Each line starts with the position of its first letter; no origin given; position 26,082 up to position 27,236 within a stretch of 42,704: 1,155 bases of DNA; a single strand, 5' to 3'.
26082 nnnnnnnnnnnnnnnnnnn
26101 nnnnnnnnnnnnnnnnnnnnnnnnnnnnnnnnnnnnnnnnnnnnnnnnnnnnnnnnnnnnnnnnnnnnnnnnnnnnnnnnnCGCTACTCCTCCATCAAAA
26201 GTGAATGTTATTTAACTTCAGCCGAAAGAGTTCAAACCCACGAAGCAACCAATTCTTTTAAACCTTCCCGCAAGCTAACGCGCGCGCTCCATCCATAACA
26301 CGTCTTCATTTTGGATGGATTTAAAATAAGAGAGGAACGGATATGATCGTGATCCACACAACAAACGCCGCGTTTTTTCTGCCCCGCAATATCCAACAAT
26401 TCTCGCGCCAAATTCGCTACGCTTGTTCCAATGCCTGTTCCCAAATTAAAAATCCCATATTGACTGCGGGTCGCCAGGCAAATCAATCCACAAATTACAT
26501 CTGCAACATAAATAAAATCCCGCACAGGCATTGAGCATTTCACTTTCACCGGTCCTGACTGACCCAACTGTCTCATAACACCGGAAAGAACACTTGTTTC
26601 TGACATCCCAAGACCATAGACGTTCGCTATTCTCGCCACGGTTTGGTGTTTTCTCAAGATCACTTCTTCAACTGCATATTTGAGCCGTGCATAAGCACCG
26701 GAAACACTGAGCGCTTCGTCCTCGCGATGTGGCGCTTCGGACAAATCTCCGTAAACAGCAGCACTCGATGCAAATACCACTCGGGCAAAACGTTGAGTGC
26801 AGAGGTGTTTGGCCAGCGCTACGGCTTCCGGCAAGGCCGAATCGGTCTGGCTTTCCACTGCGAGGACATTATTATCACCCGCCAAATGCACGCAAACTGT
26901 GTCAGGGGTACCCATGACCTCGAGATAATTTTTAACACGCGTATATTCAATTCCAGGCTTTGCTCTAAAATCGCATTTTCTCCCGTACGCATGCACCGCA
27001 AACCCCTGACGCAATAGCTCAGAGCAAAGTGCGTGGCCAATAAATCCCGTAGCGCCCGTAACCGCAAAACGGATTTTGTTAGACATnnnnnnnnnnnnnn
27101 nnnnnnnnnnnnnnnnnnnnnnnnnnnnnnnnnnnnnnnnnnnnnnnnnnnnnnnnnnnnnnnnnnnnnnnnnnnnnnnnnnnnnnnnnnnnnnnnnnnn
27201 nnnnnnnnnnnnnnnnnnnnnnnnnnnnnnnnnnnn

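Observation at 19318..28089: Legionaminic-type nonulosonate cassette lacking the aminotransferase and N-acetyltransferase, with a reductase-like SDR in their place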

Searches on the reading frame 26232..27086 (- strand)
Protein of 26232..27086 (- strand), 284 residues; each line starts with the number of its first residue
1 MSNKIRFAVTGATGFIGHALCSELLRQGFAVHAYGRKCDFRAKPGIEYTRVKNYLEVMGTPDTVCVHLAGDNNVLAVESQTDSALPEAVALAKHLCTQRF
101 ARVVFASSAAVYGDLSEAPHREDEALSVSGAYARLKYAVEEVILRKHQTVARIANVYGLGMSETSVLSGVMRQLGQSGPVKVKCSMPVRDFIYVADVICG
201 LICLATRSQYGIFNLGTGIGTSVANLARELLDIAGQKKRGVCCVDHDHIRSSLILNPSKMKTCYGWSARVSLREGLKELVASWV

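Call 3: search_protein_families(library=pfam, proteins=[window:26232-27086:-])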
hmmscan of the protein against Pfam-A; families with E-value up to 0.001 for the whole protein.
window:26232-27086:- (284 aa): 6 families
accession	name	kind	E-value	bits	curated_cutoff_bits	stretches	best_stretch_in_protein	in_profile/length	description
PF01370.27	Epimerase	-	1.6e-25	90.3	20.9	1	9-216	3-240/240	NAD dependent epimerase/dehydratase family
PF16363.11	GDP_Man_Dehyd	-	8.5e-16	58.7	27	1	97-278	118-331/332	GDP-mannose 4,6 dehydratase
PF04321.23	RmlD_sub_bind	-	1.7e-13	50.7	27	1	8-247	4-244/287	RmlD substrate binding domain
PF13460.12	NAD_binding_10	-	5.6e-07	30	27.2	1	11-143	1-131/184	NAD(P)H-binding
PF01073.25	3Beta_HSD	-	5.7e-06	26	22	1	8-204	1-228/280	3-beta hydroxysteroid dehydrogenase/isomerase family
PF07993.18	NAD_binding_4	-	0.00037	20.2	20.1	0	9-29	1-21/258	Male sterility protein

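Call 4: search_protein_families(library=ncbifam, proteins=[window:26232-27086:-])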
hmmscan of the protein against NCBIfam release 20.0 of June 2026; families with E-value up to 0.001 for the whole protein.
window:26232-27086:- (284 aa): 16 families
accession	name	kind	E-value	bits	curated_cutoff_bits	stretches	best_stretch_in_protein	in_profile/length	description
TIGR01179.1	galE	equivalog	2.2e-17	62.9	262.3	2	83-149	96-162/332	UDP-glucose 4-epimerase GalE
TIGR02197.1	heptose_epim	equivalog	3e-17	62.8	274.6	1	94-262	100-277/316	ADP-glyceromanno-heptose 6-epimerase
TIGR04180.1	EDH_00030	hypoth_equivalog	2.3e-15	56.4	475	1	9-239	3-261/297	NAD-dependent 4,6-dehydratase LegB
TIGR01181.1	dTDP_gluc_dehyt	equivalog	1.1e-10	41.1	365.1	1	100-281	117-309/321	dTDP-glucose 4,6-dehydratase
NF047922.1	GDPFucSynFcl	equivalog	3.1e-10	40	500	1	6-281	4-299/308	GDP-L-fucose synthase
NF007956.0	PRK10675.1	subfamily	8.5e-10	38.3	394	0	186-228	228-274/338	UDP-glucose 4-epimerase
TIGR01214.1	rmlD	equivalog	1.2e-09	37.7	224.05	1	7-238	2-230/285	dTDP-4-dehydrorhamnose reductase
NF008360.0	PRK11150.1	equivalog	5.5e-09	35.6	452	1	94-236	102-256/310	ADP-glyceromanno-heptose 6-epimerase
TIGR03466.1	HpnA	hypoth_equivalog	5.1e-07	28.9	367.65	1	9-148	5-157/327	hopanoid-associated sugar epimerase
TIGR01777.1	yfcH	hypoth_equivalog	1.2e-06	28.3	207.35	1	8-152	2-156/292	TIGR01777 family oxidoreductase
NF043036.1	ErythonDh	equivalog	5.2e-06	25.9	325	0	7-144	3-160/321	D-erythronate dehydrogenase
NF042422.1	oxyalk_red_OleD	equivalog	5.4e-06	26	580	1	6-38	2-34/329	2-alkyl-3-oxoalkanoate reductase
TIGR02622.1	CDP_4_6_dhtase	equivalog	1.3e-05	24.5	278.45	0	148-280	183-327/352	CDP-glucose 4,6-dehydratase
NF005474.0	PRK07074.1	equivalog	4.4e-05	23.3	361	0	65-159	44-141/259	SDR family oxidoreductase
TIGR01746.1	Thioester-redct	subfamily_domain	7.3e-05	22.2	213.35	0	9-28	4-23/371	thioester reductase domain-containing protein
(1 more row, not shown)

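Call 11: find_encoding_contigs(protein=window:26232-27086:-, flank=10000, max_places=10)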
Protein window:26232-27086:- (284 aa): 3 contigs read that carry it; 1 place shown.
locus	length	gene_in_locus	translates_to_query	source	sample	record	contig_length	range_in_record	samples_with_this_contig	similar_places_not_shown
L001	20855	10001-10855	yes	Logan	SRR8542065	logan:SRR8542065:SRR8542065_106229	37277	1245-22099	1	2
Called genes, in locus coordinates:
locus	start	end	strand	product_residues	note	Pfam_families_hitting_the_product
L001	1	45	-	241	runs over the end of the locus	PF00535:Glycos_transf_2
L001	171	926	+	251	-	PF13489:Methyltransf_23, PF08241:Methyltransf_11, PF08242:Methyltransf_12, PF13649:Methyltransf_25, PF13847:Methyltransf_31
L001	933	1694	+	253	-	PF13641:Glyco_tranf_2_3, PF00535:Glycos_transf_2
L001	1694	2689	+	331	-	PF01073:3Beta_HSD, PF01370:Epimerase, PF02719:Polysacc_synt_2, PF04321:RmlD_sub_bind, PF07993:NAD_binding_4 (faint), PF13460:NAD_binding_10, PF16363:GDP_Man_Dehyd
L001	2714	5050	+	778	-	-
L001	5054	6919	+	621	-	-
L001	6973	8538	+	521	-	PF02310:B12-binding, PF04055:Radical_SAM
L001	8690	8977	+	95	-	PF12728:HTH_17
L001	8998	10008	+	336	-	PF00106:adh_short, PF01073:3Beta_HSD, PF01370:Epimerase, PF02719:Polysacc_synt_2, PF04321:RmlD_sub_bind, PF05368:NmrA, PF07993:NAD_binding_4, PF16363:GDP_Man_Dehyd, +1 more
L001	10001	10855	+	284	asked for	PF01073:3Beta_HSD (faint), PF01370:Epimerase, PF04321:RmlD_sub_bind, PF13460:NAD_binding_10 (weak), PF16363:GDP_Man_Dehyd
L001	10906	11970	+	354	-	PF03102:NeuB, PF08666:SAF (weak)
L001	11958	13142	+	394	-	PF02350:Epimerase_2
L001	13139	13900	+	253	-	PF02348:CTP_transf_3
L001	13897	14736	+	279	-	PF00977:His_biosynth, PF05690:ThiG (faint), PF01207:Dus (faint), PF02581:TMP-TENI (faint), PF03060:NMO (faint), PF01180:DHO_dh (faint)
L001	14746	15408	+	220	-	PF00117:GATase, PF01174:SNO (faint), PF07685:GATase_3 (weak)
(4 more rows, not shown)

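Call 12: find_homologous_proteins(query=window:26232-27086:-)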
Query window:26232-27086:- (284 aa): 226 proteins with E <= 0.001 among 5567 candidates; the best 120 are listed.
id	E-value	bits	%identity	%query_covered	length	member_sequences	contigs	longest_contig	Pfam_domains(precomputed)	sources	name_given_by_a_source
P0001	6.6e-186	634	100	100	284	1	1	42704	PF04321.24,PF16363.12,PF01073.26,PF13460.13,PF01370.28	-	-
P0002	2.3e-112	393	65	99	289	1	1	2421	PF04321.24,PF16363.12,PF13460.13,PF01370.28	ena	-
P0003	2.0e-111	390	62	99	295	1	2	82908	PF04321.24,PF16363.12,PF01370.28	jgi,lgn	jgi:UDP-glucose 4-epimerase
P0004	7.2e-106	372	59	99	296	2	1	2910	PF04321.24,PF16363.12,PF01370.28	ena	-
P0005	2.1e-104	367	59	99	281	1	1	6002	PF04321.24,PF16363.12,PF01370.28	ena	-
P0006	4.6e-60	221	44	95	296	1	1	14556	PF04321.24,PF16363.12,PF01073.26,PF01370.28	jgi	jgi:nucleoside-diphosphate-sugar epimerase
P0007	5.4e-58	215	46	96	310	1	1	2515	PF04321.24,PF16363.12,PF01370.28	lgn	-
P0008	1.4e-52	197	42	96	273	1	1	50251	PF04321.24,PF16363.12,PF01370.28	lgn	-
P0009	3.2e-49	186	43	96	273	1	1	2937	PF04321.24,PF16363.12,PF13460.13,PF01370.28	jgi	jgi:UDP-glucose 4-epimerase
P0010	7.5e-43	165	39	97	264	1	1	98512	PF04321.24,PF16363.12,PF00106.32,PF01370.28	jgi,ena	-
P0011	9.1e-43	165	38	97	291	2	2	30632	PF04321.24,PF16363.12,PF02719.22,PF01073.26,PF01370.28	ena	-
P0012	4.5e-42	163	40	96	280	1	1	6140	PF16363.12,PF01370.28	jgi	jgi:nucleoside-diphosphate-sugar epimerase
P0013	1.7e-41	161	38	97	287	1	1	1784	PF04321.24,PF16363.12,PF01370.28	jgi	jgi:UDP-glucose 4-epimerase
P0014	2.2e-41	160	40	95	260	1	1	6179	PF04321.24,PF16363.12,PF01370.28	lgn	-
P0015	2.6e-40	157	41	96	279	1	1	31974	PF04321.24,PF16363.12,PF01370.28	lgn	-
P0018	9.0e-37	145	36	96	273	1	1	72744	PF04321.24,PF16363.12,PF01370.28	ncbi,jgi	jgi:nucleoside-diphosphate-sugar epimerase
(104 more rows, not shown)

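Call 13: find_encoding_contigs(protein=P0003, flank=10000, max_places=2)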
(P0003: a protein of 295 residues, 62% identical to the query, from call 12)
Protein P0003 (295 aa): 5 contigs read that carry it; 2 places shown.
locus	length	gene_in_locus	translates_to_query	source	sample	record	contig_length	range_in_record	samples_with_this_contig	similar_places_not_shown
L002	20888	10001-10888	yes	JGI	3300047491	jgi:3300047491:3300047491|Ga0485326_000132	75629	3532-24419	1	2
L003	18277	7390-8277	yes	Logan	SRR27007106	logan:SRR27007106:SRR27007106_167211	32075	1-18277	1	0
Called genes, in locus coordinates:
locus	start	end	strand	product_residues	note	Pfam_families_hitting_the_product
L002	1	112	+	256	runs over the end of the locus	PF13489:Methyltransf_23, PF08241:Methyltransf_11, PF08242:Methyltransf_12, PF13649:Methyltransf_25, PF13847:Methyltransf_31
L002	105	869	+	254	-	PF13641:Glyco_tranf_2_3 (faint), PF00535:Glycos_transf_2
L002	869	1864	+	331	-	PF01073:3Beta_HSD, PF01370:Epimerase, PF02719:Polysacc_synt_2, PF04321:RmlD_sub_bind, PF05368:NmrA (faint), PF07993:NAD_binding_4 (faint), PF13460:NAD_binding_10, PF16363:GDP_Man_Dehyd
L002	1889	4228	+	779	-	-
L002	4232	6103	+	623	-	-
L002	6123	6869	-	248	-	PF00535:Glycos_transf_2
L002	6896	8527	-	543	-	PF02366:PMT (weak), PF13231:PMT_2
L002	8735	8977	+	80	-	PF12728:HTH_17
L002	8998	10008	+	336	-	PF00106:adh_short, PF01073:3Beta_HSD, PF01370:Epimerase, PF02719:Polysacc_synt_2, PF04321:RmlD_sub_bind, PF07993:NAD_binding_4, PF16363:GDP_Man_Dehyd, PF13460:NAD_binding_10, +1 more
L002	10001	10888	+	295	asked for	PF01370:Epimerase, PF04321:RmlD_sub_bind, PF16363:GDP_Man_Dehyd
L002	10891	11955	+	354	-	PF03102:NeuB, PF08666:SAF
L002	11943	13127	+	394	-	PF02350:Epimerase_2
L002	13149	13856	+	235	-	PF02348:CTP_transf_3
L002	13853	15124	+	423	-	-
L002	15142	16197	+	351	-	PF00571:CBS (weak), PF00483:NTP_transferase, PF12804:NTP_transf_3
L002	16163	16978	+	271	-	PF00977:His_biosynth, PF01207:Dus (faint), PF03060:NMO (faint), PF05690:ThiG (faint)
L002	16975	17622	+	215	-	PF00117:GATase, PF07685:GATase_3 (weak)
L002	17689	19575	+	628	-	PF04464:Glyphos_transf (weak)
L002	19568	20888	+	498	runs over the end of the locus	PF01943:Polysacc_synt, PF13440:Polysacc_synt_3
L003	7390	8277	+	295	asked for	PF01370:Epimerase, PF04321:RmlD_sub_bind, PF16363:GDP_Man_Dehyd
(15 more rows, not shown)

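Call 14: find_encoding_contigs(protein=P0018, flank=10000, max_places=2)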
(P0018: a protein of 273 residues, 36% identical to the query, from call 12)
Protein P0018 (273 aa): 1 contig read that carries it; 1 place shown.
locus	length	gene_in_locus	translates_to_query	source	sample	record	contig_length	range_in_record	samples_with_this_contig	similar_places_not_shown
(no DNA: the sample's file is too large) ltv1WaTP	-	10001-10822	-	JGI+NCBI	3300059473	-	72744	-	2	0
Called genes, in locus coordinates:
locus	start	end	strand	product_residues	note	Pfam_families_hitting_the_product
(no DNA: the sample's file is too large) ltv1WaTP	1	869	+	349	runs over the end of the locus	PF03102:NeuB, PF08666:SAF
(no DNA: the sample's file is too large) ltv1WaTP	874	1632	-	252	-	PF00106:adh_short, PF13561:adh_short_C2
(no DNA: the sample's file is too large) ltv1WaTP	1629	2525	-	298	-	PF01408:GFO_IDH_MocA (weak)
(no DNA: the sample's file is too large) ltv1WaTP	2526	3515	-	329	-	PF00248:Aldo_ket_red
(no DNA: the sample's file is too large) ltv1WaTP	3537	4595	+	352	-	PF01408:GFO_IDH_MocA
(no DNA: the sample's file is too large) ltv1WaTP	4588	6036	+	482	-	PF01041:DegT_DnrJ_EryC1, PF01212:Beta_elim_lyase (weak)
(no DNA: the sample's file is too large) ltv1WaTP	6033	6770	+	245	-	PF02348:CTP_transf_3, PF12804:NTP_transf_3 (faint)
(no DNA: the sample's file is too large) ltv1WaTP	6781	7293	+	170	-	PF13302:Acetyltransf_3, PF13523:Acetyltransf_8 (weak), PF00583:Acetyltransf_1 (weak)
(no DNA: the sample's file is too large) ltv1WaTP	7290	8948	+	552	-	-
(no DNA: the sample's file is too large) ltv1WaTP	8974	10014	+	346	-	PF03102:NeuB, PF08666:SAF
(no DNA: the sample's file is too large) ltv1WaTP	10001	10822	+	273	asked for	PF01370:Epimerase, PF04321:RmlD_sub_bind, PF16363:GDP_Man_Dehyd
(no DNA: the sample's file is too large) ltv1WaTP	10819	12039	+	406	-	PF02350:Epimerase_2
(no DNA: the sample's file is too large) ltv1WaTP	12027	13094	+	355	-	PF00571:CBS, PF00483:NTP_transferase, PF12804:NTP_transf_3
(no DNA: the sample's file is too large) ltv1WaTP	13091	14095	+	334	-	PF00106:adh_short, PF01370:Epimerase, PF02719:Polysacc_synt_2, PF04321:RmlD_sub_bind, PF05368:NmrA (weak), PF01073:3Beta_HSD, PF07993:NAD_binding_4, PF16363:GDP_Man_Dehyd, +1 more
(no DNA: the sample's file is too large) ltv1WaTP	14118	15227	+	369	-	PF13692:Glyco_trans_1_4, PF00534:Glycos_transf_1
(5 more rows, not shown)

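Call 15: find_encoding_contigs(protein=P0010, flank=10000, max_places=2)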
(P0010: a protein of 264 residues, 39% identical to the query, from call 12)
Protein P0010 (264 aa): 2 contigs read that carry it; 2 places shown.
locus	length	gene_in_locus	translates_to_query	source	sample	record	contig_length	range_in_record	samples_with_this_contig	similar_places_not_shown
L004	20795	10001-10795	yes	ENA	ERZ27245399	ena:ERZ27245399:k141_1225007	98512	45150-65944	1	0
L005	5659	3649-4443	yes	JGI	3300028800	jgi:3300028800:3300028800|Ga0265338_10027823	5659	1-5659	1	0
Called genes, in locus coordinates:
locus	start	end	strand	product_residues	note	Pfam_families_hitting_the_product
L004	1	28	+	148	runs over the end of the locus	PF00293:NUDIX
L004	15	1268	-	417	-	PF04055:Radical_SAM, PF13186:SPASM (weak)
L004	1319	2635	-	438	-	-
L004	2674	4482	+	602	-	PF00664:ABC_membrane, PF00005:ABC_tran, PF02463:SMC_N (faint)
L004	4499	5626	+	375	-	PF00266:Aminotran_5 (weak), PF00155:Aminotran_1_2 (weak), PF01041:DegT_DnrJ_EryC1, PF01212:Beta_elim_lyase (weak), PF01053:Cys_Met_Meta_PP (weak)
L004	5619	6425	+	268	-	-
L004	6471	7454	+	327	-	PF01408:GFO_IDH_MocA, PF02894:GFO_IDH_MocA_C (faint), PF22725:GFO_IDH_MocA_C3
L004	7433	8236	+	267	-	PF00106:adh_short, PF01370:Epimerase, PF08659:KR, PF13561:adh_short_C2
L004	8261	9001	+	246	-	PF02348:CTP_transf_3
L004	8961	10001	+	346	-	PF03102:NeuB, PF08666:SAF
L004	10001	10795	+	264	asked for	PF00106:adh_short (faint), PF01370:Epimerase, PF04321:RmlD_sub_bind, PF16363:GDP_Man_Dehyd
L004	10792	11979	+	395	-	PF02350:Epimerase_2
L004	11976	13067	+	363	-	PF00571:CBS (weak), PF00483:NTP_transferase, PF12804:NTP_transf_3 (weak)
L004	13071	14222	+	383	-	-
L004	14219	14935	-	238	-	PF13489:Methyltransf_23, PF08241:Methyltransf_11, PF08242:Methyltransf_12 (weak)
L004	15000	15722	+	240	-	PF13489:Methyltransf_23, PF13847:Methyltransf_31, PF08241:Methyltransf_11, PF08242:Methyltransf_12, PF13649:Methyltransf_25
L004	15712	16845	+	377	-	PF13439:Glyco_transf_4, PF13579:Glyco_trans_4_4, PF20706:GT4-conflict, PF00534:Glycos_transf_1, PF13692:Glyco_trans_1_4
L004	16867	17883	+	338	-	PF01073:3Beta_HSD, PF01370:Epimerase, PF02719:Polysacc_synt_2, PF04321:RmlD_sub_bind, PF05368:NmrA (weak), PF07993:NAD_binding_4, PF13460:NAD_binding_10, PF16363:GDP_Man_Dehyd, +1 more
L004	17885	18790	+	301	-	PF01073:3Beta_HSD, PF01370:Epimerase, PF02719:Polysacc_synt_2, PF04321:RmlD_sub_bind, PF13460:NAD_binding_10 (weak), PF16363:GDP_Man_Dehyd, PF07993:NAD_binding_4 (weak)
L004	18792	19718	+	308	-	PF00535:Glycos_transf_2, PF10111:Glyco_tranf_2_2, PF13506:Glyco_transf_21 (weak), PF13641:Glyco_tranf_2_3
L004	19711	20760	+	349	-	PF01041:DegT_DnrJ_EryC1 (weak)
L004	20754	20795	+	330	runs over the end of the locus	PF13480:Acetyltransf_6, PF02388:FemAB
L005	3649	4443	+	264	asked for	PF00106:adh_short (faint), PF01370:Epimerase, PF04321:RmlD_sub_bind, PF16363:GDP_Man_Dehyd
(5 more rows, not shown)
